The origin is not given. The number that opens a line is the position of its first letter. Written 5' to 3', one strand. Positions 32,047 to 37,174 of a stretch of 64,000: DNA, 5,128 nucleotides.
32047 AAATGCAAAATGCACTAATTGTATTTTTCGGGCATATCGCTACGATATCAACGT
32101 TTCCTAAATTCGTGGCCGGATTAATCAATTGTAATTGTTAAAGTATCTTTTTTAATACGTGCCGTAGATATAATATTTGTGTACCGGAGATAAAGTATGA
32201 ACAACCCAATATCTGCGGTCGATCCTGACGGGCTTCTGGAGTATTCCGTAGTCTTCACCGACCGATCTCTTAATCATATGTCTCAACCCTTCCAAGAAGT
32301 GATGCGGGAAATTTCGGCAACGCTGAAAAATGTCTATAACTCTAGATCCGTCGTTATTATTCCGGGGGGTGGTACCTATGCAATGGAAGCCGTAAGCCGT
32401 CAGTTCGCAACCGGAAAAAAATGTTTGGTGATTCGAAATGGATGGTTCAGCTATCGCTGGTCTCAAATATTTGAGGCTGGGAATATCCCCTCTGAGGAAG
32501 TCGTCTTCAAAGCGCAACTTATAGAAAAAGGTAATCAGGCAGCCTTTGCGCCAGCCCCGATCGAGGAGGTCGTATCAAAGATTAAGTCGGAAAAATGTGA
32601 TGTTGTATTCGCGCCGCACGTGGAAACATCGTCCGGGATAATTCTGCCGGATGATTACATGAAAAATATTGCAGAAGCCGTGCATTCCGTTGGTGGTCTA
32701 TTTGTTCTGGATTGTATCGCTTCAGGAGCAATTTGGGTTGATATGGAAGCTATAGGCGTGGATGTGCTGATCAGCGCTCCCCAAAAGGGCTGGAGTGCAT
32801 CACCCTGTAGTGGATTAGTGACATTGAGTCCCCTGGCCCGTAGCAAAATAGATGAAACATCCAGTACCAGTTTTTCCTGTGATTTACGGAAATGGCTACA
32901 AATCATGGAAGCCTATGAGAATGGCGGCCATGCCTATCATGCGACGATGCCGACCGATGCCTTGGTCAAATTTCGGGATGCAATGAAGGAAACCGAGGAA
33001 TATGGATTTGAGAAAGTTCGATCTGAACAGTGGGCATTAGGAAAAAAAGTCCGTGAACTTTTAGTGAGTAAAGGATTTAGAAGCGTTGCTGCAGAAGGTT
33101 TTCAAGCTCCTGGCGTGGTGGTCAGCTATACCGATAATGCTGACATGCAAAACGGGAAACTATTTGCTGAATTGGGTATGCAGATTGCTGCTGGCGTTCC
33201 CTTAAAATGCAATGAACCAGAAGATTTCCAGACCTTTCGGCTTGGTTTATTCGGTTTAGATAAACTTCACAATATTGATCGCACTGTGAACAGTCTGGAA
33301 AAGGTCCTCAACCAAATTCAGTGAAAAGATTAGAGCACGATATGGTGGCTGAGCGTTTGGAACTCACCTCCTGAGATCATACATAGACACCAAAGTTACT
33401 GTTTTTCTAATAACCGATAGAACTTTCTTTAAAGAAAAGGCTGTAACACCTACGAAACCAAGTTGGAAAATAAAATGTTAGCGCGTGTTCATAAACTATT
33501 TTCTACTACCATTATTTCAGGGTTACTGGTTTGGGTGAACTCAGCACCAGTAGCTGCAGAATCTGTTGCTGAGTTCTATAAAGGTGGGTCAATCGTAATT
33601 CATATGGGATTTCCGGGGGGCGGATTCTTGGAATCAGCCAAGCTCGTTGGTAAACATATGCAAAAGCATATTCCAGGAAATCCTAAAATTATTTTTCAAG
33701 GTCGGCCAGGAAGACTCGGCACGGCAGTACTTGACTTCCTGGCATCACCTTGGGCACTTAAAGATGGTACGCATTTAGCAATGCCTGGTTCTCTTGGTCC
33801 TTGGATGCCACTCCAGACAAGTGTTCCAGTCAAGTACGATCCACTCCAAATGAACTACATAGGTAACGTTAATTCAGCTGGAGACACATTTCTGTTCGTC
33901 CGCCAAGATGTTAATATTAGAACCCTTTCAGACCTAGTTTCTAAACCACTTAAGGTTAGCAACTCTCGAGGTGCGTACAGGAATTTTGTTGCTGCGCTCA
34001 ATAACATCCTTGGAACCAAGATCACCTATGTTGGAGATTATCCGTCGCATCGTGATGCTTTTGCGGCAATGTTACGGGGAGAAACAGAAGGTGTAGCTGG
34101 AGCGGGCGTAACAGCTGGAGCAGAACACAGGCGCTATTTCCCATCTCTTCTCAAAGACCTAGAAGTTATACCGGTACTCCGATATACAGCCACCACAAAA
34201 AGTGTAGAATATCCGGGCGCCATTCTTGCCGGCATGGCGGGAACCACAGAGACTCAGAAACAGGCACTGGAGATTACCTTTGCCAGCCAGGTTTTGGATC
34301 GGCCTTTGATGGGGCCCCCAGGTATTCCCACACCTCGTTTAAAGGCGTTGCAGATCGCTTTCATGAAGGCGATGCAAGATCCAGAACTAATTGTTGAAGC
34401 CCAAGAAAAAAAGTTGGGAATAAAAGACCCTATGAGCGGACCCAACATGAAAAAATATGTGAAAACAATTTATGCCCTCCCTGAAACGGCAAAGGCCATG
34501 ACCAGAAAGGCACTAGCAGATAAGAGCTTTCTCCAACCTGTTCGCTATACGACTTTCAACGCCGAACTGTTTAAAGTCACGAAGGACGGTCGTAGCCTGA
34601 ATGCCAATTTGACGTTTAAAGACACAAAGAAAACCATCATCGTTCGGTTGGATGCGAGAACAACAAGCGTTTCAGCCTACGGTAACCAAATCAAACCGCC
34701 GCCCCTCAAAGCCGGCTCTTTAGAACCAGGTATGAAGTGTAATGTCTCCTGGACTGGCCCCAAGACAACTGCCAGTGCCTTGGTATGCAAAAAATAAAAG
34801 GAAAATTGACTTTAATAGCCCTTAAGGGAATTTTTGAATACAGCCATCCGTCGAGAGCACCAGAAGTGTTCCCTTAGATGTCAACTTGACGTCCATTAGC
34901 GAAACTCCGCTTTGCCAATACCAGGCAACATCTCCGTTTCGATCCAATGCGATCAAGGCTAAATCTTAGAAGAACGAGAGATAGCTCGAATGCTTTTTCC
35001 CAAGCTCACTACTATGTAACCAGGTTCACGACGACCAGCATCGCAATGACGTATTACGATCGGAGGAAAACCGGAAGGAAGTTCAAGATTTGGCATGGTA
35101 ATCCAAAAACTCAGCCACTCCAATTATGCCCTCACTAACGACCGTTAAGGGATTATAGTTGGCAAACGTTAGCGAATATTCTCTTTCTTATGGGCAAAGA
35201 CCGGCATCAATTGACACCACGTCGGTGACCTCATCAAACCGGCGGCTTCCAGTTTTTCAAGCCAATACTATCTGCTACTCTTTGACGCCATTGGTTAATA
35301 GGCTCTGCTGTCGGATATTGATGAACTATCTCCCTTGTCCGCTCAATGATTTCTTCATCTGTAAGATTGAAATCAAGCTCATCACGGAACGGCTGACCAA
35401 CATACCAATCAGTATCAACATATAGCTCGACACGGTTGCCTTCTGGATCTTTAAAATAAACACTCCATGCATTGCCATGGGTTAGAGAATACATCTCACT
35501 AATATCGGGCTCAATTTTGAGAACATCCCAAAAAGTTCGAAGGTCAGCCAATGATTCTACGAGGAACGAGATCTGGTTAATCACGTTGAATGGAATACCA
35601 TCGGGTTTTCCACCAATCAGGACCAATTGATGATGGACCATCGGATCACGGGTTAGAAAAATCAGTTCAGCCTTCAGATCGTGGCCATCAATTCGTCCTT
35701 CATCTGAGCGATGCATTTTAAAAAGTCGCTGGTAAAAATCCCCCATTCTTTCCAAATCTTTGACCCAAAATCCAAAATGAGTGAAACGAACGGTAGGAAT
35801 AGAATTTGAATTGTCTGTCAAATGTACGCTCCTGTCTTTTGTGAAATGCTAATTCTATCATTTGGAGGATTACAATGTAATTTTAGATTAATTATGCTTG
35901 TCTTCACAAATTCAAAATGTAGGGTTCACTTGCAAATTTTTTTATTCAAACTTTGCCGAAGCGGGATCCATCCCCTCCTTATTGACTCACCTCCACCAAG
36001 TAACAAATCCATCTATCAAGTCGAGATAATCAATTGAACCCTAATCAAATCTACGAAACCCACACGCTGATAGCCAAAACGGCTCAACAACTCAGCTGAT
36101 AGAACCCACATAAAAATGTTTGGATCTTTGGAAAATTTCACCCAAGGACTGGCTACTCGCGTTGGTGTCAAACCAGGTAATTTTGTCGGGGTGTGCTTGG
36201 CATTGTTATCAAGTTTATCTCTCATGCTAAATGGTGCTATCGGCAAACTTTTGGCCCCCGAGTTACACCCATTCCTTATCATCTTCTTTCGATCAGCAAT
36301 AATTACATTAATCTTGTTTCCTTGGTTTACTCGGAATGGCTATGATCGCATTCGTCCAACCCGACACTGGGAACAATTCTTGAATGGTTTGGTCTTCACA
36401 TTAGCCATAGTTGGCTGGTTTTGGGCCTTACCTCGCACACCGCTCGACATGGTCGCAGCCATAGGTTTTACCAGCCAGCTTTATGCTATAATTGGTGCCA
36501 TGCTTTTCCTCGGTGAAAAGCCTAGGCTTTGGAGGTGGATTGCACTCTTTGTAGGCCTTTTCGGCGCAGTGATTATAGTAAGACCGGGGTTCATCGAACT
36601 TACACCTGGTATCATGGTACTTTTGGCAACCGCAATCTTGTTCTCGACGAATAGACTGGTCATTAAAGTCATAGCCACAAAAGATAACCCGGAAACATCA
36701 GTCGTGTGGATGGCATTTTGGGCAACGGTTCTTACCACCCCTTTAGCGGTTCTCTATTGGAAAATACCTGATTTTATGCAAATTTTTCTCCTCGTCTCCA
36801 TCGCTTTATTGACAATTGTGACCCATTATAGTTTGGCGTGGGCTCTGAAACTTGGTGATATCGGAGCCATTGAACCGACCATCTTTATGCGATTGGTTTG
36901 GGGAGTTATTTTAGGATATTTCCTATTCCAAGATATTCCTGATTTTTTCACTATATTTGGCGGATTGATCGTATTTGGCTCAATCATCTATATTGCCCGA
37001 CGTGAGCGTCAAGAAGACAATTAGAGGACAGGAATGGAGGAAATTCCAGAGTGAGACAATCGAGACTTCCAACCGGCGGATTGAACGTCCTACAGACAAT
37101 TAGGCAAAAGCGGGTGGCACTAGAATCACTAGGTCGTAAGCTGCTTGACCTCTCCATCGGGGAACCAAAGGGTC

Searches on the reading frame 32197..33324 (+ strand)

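Call 30: search_protein_families(library=pfam, proteins=[window:32197-33324:+], max_evalue=0.00001)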
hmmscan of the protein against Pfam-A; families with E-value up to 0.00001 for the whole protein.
window:32197-33324:+ (375 aa): 1 family
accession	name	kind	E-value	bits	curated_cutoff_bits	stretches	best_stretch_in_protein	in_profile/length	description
PF00266.25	Aminotran_5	-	1.1e-11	44.8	21.5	1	22-297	31-299/371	Aminotransferase class-V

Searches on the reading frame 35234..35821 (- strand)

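Call 3: search_protein_families(library=pfam, proteins=[window:35234-35821:-])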
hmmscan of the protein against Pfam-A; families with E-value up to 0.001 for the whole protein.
window:35234-35821:- (195 aa): 2 families
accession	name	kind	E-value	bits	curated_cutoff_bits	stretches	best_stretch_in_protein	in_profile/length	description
PF00903.31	Glyoxalase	-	7.3e-11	42.9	20.6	1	12-133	1-121/121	Glyoxalase/Bleomycin resistance protein/Dioxygenase superfamily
PF13669.12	Glyoxalase_4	-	0.00073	20.2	27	0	15-78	2-62/109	Glyoxalase/Bleomycin resistance protein/Dioxygenase superfamily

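Call 4: search_protein_families(library=ncbifam, proteins=[window:35234-35821:-])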
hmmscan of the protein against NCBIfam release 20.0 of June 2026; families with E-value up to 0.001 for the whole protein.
window:35234-35821:- (195 aa): 5 families
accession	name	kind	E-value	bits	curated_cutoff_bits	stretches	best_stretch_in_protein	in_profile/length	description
TIGR02295.1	HpaD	equivalog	1.6e-09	37.4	321.4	1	3-156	130-279/298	3,4-dihydroxyphenylacetate 2,3-dioxygenase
TIGR03211.1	catechol_2_3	equivalog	1.1e-06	28.1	320.2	1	3-136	136-265/303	catechol 2,3-dioxygenase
NF000222.1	FosX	equivalog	0.0001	22.6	170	1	14-137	2-119/127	FosX/FosE/FosI family fosfomycin resistance hydrolase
NF050074.1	glyox_I_GloA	exception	0.00029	21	165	1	13-133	2-119/121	lactoylglutathione lyase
TIGR03213.1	23dbph12diox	equivalog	0.00078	19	366.45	0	15-72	145-202/287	biphenyl-2,3-diol 1,2-dioxygenase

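Call 82: search_protein_families(library=ncbifam, proteins=[window:35234-35821:-], max_evalue=0.001)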
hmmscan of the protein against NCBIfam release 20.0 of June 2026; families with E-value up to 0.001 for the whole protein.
window:35234-35821:- (195 aa): 5 families
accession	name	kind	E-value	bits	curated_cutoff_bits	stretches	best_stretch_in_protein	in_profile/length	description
TIGR02295.1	HpaD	equivalog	1.6e-09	37.4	321.4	1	3-156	130-279/298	3,4-dihydroxyphenylacetate 2,3-dioxygenase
TIGR03211.1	catechol_2_3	equivalog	1.1e-06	28.1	320.2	1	3-136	136-265/303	catechol 2,3-dioxygenase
NF000222.1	FosX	equivalog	0.0001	22.6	170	1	14-137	2-119/127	FosX/FosE/FosI family fosfomycin resistance hydrolase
NF050074.1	glyox_I_GloA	exception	0.00029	21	165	1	13-133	2-119/121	lactoylglutathione lyase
TIGR03213.1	23dbph12diox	equivalog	0.00078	19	366.45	0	15-72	145-202/287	biphenyl-2,3-diol 1,2-dioxygenase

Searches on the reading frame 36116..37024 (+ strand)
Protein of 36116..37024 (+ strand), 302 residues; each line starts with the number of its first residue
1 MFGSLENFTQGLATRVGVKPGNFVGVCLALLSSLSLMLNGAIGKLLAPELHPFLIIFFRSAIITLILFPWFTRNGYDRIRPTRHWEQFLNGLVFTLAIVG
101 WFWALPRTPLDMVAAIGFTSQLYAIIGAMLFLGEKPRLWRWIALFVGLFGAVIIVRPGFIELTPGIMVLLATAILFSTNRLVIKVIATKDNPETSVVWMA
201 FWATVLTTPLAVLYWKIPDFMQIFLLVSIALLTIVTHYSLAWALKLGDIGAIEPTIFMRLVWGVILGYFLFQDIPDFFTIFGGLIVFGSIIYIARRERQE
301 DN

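Call 3: search_protein_families(library=pfam, proteins=[window:36116-37024:+])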
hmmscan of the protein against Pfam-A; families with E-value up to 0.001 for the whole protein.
window:36116-37024:+ (302 aa): 1 family
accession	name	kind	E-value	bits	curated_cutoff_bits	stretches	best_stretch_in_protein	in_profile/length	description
PF00892.27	EamA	-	7.9e-25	88.1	28.2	2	25-155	3-134/135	EamA-like transporter family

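Call 4: search_protein_families(library=ncbifam, proteins=[window:36116-37024:+])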
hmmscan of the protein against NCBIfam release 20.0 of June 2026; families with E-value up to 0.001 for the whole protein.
window:36116-37024:+ (302 aa): 2 families
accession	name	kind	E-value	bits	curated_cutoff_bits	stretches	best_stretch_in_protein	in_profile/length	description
TIGR00950.1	2A78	equivalog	2.4e-07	30.4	230.2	1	50-291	15-264/264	carboxylate/amino acid/amine transporter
TIGR03340.1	phn_DUF6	hypoth_equivalog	0.00034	20.4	288.15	0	55-153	182-280/281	phosphonate utilization associated putative membrane protein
